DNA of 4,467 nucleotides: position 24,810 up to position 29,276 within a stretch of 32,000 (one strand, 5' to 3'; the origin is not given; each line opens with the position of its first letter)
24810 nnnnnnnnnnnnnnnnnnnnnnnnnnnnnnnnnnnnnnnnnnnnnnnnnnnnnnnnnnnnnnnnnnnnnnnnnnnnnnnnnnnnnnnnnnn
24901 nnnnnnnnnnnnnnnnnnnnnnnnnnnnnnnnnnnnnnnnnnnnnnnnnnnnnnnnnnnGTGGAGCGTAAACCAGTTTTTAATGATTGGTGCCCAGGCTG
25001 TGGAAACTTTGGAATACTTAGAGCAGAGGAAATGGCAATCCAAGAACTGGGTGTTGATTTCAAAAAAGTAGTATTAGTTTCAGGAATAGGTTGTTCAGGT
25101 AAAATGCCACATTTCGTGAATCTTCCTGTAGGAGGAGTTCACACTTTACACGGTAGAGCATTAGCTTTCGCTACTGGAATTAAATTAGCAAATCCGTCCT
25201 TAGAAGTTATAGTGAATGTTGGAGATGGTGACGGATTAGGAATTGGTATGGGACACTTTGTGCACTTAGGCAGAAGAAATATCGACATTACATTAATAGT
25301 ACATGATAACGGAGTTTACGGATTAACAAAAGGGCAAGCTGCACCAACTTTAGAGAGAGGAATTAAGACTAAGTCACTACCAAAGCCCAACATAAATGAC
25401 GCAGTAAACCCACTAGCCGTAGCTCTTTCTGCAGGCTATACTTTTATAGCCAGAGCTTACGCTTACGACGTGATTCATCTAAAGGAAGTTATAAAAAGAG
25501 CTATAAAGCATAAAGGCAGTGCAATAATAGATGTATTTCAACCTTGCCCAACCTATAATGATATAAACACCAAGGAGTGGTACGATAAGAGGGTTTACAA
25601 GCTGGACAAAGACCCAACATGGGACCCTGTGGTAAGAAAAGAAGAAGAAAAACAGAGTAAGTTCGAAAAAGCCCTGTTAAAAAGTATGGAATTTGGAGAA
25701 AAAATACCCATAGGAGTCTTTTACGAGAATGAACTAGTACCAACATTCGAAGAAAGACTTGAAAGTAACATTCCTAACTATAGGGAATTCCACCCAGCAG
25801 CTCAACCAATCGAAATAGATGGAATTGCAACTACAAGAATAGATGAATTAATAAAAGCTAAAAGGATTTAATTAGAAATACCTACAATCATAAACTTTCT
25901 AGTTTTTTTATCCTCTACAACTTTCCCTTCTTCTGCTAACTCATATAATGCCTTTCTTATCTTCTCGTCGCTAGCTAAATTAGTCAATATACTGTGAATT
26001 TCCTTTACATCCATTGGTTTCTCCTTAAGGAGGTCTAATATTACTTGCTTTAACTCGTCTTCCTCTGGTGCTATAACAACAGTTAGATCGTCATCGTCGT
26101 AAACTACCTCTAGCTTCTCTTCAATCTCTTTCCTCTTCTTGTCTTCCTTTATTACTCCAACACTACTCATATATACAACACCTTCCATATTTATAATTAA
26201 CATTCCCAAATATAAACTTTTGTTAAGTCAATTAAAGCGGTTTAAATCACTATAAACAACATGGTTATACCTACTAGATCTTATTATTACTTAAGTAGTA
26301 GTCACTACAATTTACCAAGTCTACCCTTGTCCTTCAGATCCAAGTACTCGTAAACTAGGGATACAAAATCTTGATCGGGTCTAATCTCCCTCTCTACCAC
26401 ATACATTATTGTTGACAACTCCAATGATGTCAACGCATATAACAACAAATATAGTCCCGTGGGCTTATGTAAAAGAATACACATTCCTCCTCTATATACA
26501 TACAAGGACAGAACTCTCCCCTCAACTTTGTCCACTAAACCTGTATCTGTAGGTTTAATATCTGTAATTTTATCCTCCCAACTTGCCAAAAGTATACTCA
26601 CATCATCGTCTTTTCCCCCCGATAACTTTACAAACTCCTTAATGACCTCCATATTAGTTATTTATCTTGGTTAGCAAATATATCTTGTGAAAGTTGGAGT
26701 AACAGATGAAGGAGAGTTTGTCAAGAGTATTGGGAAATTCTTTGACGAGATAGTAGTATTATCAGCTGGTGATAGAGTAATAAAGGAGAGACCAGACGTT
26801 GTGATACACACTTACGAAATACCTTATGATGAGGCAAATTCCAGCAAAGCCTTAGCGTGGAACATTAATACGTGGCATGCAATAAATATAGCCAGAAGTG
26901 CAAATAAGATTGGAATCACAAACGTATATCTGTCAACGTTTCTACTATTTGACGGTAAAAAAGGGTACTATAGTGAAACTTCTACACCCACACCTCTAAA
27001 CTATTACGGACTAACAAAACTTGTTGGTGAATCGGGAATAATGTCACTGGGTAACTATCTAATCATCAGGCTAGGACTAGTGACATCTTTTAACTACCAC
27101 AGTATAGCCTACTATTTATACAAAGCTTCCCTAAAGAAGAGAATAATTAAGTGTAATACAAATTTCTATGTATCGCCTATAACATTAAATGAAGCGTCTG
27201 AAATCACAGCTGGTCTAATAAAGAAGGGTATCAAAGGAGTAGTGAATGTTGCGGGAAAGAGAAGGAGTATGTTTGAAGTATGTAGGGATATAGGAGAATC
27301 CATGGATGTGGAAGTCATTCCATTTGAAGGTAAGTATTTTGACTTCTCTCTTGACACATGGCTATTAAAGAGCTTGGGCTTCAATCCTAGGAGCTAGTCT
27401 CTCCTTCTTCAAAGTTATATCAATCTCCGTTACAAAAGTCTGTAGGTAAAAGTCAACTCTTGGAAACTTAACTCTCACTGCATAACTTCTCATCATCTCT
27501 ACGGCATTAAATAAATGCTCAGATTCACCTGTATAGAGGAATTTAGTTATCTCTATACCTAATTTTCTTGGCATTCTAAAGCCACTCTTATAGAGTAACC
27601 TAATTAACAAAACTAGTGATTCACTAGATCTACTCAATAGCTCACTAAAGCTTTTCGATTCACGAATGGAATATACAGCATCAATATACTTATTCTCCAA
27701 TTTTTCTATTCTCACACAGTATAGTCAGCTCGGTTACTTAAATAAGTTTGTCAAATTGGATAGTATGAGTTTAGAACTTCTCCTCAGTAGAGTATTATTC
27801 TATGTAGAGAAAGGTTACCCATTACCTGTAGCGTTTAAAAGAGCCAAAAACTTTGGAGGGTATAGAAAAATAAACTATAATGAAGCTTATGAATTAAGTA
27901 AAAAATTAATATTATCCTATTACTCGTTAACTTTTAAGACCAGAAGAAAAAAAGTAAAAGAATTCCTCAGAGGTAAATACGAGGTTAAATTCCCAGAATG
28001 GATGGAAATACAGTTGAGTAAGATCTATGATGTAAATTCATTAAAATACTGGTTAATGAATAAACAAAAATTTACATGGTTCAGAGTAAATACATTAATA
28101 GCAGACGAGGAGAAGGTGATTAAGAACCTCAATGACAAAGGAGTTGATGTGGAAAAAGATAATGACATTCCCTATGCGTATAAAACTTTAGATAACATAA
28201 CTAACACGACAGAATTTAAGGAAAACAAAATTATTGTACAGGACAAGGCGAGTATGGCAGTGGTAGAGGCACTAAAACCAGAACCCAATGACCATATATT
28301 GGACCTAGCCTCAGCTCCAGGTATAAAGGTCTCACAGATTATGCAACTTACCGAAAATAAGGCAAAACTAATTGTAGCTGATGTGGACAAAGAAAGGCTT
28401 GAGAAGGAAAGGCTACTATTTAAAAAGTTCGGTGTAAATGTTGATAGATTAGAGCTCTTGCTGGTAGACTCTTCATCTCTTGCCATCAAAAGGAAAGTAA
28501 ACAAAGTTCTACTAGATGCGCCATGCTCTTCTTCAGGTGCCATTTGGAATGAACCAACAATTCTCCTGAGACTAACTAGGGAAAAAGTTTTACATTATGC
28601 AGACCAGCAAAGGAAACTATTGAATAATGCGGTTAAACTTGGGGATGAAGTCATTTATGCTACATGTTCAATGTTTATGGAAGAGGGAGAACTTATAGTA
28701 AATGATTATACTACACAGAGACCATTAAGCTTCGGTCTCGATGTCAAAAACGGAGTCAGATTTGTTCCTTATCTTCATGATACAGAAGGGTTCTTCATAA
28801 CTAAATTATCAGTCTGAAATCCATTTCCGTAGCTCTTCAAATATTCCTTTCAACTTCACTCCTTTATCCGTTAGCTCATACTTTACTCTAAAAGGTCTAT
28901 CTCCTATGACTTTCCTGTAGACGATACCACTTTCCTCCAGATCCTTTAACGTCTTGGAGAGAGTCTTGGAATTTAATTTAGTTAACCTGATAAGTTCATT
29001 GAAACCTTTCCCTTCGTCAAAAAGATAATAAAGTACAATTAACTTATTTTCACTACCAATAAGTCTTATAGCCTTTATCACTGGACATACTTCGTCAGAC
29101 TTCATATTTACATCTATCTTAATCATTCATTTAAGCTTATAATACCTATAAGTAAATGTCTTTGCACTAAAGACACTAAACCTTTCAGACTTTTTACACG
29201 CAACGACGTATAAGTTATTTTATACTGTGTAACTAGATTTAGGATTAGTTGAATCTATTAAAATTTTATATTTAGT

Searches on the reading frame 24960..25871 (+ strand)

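Call 41: search_protein_families(library=pfam, proteins=[window:24960-25871:+], max_evalue=0.001)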
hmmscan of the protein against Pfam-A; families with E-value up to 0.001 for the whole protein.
window:24960-25871:+ (303 aa): 2 families
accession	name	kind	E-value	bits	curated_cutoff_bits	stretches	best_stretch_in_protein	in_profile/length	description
PF02775.26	TPP_enzyme_C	-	2.9e-30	105.5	21.9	1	43-192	2-151/151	Thiamine pyrophosphate enzyme, C-terminal TPP binding domain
PF12367.13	PFO_beta_C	-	6.8e-24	84.1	24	1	196-268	1-62/66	Pyruvate ferredoxin oxidoreductase beta subunit C terminal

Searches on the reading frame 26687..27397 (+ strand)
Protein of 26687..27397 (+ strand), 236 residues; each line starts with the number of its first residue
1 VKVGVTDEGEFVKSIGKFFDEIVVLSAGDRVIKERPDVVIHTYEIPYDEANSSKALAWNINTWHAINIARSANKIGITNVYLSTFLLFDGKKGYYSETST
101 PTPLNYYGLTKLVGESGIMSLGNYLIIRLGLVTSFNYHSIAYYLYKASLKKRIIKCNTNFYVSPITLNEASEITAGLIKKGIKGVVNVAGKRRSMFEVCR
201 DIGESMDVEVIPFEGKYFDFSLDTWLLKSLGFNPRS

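Call 41: search_protein_families(library=pfam, proteins=[window:26687-27397:+], max_evalue=0.001)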
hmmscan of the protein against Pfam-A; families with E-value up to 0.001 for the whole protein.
window:26687-27397:+ (236 aa): 2 families
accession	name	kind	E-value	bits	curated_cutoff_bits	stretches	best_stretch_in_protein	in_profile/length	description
PF04321.23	RmlD_sub_bind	-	1.2e-20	74.2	27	1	30-208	45-233/287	RmlD substrate binding domain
PF01370.27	Epimerase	-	1.8e-06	28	20.9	1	27-117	55-152/240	NAD dependent epimerase/dehydratase family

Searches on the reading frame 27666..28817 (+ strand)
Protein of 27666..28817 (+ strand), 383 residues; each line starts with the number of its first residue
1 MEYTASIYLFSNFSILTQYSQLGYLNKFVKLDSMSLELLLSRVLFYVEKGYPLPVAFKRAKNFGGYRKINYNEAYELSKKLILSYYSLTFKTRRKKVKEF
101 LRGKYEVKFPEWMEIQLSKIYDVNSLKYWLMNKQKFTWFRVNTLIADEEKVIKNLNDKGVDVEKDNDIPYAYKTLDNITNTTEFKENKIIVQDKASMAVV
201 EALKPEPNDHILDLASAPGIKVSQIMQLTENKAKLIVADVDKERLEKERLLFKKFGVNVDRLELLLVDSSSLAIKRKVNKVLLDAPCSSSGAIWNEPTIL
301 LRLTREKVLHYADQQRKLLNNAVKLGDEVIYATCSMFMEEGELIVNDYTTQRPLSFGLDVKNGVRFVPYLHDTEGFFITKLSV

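Call 41: search_protein_families(library=pfam, proteins=[window:27666-28817:+], max_evalue=0.001)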
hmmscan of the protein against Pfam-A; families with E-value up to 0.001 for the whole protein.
window:27666-28817:+ (383 aa): 2 families
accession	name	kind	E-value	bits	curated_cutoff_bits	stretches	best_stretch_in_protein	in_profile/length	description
PF01189.24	Methyltr_RsmB-F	-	4.8e-31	108.4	27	1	202-381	3-198/199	16S rRNA methyltransferase RsmB/F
PF22458.1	RsmF-B_ferredox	-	5.1e-05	23.8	27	1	110-171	2-64/74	Methyltr_RsmF/B-like, ferredoxin-like domain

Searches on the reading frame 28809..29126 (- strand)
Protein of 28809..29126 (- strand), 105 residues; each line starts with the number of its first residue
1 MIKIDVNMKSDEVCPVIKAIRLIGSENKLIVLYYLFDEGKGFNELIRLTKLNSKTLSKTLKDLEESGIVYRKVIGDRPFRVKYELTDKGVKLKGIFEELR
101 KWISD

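Call 41: search_protein_families(library=pfam, proteins=[window:28809-29126:-], max_evalue=0.001)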
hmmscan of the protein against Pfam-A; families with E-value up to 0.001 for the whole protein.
window:28809-29126:- (105 aa): 5 families
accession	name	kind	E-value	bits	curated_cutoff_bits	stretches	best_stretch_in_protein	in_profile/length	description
PF01638.23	HxlR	-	4.7e-18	65.3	20.8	1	22-104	1-84/91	HxlR-like helix-turn-helix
PF01022.26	HTH_5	-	5.1e-06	26.7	22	1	26-70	2-46/47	Bacterial regulatory protein, arsR family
PF22381.2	Staph_reg_Sar_Rot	-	0.00017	22.1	27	1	27-72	15-61/85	Transcriptional regulator SarA/Rot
PF25213.1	HVO_A0261_N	-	0.00041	20.6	35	1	22-99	7-77/86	HVO_A0261 N-terminal domain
PF14947.12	HTH_45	-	0.00054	20.4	25.5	1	44-101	24-74/77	Winged helix-turn-helix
